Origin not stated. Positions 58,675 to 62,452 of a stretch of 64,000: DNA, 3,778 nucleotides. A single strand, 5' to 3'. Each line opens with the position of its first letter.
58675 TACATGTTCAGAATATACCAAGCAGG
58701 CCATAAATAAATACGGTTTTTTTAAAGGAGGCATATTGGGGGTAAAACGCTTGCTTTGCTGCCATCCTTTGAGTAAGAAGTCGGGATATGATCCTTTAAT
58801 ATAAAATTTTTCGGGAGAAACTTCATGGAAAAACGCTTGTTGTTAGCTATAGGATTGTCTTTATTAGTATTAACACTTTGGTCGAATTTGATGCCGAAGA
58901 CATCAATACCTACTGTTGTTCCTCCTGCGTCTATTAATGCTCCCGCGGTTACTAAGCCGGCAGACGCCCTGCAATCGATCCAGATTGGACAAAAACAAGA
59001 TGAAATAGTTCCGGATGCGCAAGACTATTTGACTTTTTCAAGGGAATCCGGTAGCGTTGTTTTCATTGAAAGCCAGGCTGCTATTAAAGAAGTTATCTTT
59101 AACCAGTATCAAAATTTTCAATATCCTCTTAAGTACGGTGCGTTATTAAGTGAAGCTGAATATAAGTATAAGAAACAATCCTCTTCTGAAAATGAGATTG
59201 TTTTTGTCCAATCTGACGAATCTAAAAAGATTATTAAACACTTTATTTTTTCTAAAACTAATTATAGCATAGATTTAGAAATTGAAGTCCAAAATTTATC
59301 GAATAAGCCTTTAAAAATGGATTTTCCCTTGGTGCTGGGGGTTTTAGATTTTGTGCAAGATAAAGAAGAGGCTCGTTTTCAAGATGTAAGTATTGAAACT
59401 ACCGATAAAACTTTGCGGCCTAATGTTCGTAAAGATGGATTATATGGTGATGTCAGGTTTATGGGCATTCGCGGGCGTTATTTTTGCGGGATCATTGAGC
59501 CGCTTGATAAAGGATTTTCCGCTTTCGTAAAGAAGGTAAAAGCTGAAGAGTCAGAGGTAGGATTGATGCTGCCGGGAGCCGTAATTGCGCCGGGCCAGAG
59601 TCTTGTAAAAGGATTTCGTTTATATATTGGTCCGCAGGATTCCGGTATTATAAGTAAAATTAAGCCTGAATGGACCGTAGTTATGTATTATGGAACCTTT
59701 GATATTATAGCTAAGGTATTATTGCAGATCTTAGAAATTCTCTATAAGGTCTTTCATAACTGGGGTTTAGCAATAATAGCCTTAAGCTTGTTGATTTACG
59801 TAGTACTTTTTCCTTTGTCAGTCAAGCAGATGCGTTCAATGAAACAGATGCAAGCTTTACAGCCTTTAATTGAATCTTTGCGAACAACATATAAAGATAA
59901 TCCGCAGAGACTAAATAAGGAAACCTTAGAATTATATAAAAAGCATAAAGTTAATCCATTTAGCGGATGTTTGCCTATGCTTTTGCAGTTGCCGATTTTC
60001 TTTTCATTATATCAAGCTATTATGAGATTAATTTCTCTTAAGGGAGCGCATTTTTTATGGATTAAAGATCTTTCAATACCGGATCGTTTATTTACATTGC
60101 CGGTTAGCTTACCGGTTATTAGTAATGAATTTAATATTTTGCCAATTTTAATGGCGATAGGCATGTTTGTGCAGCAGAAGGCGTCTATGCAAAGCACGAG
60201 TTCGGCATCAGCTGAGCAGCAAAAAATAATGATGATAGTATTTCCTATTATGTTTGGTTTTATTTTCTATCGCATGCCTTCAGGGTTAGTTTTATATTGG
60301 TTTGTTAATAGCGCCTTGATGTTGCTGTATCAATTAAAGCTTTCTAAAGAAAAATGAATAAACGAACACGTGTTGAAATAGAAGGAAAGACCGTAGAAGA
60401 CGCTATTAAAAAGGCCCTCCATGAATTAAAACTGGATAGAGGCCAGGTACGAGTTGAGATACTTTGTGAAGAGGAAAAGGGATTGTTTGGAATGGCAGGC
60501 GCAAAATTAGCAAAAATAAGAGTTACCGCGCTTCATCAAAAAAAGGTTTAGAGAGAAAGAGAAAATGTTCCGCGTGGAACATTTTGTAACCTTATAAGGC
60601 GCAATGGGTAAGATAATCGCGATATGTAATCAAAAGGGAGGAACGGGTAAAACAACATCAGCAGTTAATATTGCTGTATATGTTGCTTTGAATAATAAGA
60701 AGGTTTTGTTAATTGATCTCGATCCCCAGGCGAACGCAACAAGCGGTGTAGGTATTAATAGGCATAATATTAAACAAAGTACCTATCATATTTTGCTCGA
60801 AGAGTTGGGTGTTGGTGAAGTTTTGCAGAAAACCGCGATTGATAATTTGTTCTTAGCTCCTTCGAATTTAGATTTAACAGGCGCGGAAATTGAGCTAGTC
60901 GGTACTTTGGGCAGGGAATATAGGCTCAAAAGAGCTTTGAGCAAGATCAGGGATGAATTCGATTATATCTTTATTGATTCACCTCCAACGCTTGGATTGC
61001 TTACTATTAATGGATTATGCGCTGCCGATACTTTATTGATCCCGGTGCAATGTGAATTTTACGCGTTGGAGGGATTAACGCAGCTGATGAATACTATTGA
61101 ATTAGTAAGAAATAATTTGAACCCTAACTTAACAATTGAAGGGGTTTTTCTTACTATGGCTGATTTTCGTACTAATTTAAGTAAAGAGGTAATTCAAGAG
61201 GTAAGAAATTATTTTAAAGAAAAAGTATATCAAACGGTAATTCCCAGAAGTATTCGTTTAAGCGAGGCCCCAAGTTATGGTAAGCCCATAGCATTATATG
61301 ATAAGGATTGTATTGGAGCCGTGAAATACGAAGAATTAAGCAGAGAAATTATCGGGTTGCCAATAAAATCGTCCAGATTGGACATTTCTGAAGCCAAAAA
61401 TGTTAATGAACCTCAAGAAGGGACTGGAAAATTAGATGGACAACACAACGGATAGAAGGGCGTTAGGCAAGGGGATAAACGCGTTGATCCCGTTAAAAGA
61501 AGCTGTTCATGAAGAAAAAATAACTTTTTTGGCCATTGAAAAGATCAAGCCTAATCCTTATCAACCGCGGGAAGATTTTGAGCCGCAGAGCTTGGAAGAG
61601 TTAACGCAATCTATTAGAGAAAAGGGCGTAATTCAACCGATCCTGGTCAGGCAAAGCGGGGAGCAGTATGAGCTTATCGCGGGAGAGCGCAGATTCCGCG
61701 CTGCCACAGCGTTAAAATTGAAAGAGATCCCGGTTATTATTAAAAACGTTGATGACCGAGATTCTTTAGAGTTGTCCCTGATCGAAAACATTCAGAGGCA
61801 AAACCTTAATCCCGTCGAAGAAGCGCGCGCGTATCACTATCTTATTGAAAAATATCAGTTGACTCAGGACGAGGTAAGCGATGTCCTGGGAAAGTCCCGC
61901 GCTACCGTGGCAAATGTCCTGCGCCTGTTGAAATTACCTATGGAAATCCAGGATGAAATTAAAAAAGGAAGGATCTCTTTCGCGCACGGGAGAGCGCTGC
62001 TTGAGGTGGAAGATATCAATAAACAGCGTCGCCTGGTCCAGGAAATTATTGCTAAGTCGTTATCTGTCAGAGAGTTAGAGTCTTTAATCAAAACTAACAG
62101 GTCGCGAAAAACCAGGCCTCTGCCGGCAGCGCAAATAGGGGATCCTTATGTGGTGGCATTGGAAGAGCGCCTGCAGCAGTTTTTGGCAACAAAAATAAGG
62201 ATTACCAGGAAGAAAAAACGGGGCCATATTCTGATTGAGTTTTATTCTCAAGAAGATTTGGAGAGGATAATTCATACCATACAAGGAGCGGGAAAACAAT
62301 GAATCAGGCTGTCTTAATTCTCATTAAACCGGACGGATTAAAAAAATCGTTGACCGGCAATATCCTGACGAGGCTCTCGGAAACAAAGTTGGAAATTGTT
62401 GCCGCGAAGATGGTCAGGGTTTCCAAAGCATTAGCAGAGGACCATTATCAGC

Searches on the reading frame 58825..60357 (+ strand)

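Call 75: search_protein_families(library=pfam, proteins=[window:58825-60357:+], max_evalue=0.00001)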
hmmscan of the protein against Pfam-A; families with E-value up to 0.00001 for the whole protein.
window:58825-60357:+ (510 aa): 2 families
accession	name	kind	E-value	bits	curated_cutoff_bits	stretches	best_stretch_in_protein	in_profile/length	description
PF02096.25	60KD_IMP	-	6.3e-57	192.5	35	1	313-504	1-159/163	60Kd inner membrane protein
PF14849.12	YidC_periplas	-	2.8e-16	60.7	24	1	117-300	81-281/283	YidC periplasmic domain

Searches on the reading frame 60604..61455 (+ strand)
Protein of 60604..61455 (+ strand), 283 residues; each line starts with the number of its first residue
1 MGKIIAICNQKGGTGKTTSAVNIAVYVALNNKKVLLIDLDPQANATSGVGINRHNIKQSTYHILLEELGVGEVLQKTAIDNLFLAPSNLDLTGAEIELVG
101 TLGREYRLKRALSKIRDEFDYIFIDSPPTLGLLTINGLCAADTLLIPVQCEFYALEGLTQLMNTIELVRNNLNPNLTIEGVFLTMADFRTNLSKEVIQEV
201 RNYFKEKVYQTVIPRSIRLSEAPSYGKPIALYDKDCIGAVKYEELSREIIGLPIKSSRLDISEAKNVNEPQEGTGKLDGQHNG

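Call 75: search_protein_families(library=pfam, proteins=[window:60604-61455:+], max_evalue=0.00001)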
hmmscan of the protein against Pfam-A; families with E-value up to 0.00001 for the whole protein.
window:60604-61455:+ (283 aa): 7 families
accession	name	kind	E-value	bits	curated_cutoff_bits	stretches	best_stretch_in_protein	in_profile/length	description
PF13614.12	AAA_31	-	2.8e-66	223.3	27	1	3-178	2-177/177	AAA domain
PF01656.29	CbiA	-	1.6e-27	96.4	25.4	1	5-229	1-125/125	CobQ/CobB/MinD/ParA nucleotide binding domain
PF09140.17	MipZ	-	3.4e-11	43.4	20.7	1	4-161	2-142/262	ATPase MipZ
PF00142.24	Fer4_NifH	-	5.5e-08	33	25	0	9-49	6-46/271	4Fe-4S iron sulfur cluster binding proteins, NifH/frxC family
PF10609.15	ParA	-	3.4e-07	30.4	27.1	1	3-40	4-41/246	NUBPL iron-transfer P-loop NTPase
PF02374.21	ArsA_ATPase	-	3.5e-07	30.2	24.3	1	10-44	8-42/305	Anion-transporting ATPase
PF06564.18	CBP_BcsQ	-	3.4e-06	27.2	21.3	0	4-243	3-227/234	Cellulose biosynthesis protein BcsQ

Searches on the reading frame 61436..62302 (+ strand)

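Call 75: search_protein_families(library=pfam, proteins=[window:61436-62302:+], max_evalue=0.00001)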
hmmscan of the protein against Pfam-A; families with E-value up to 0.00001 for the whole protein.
window:61436-62302:+ (288 aa): 3 families
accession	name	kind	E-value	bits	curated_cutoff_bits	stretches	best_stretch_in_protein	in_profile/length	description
PF17762.8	HTH_ParB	-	2.7e-36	124.2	22.6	1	122-221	1-100/102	ParB HTH domain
PF02195.25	ParB_N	-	3.3e-35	120.4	26.3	1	28-120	2-95/95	ParB N-terminal domain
PF23552.2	ParB_C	-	6e-09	35.7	23.8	1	236-282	2-49/50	ParB dimerisation domain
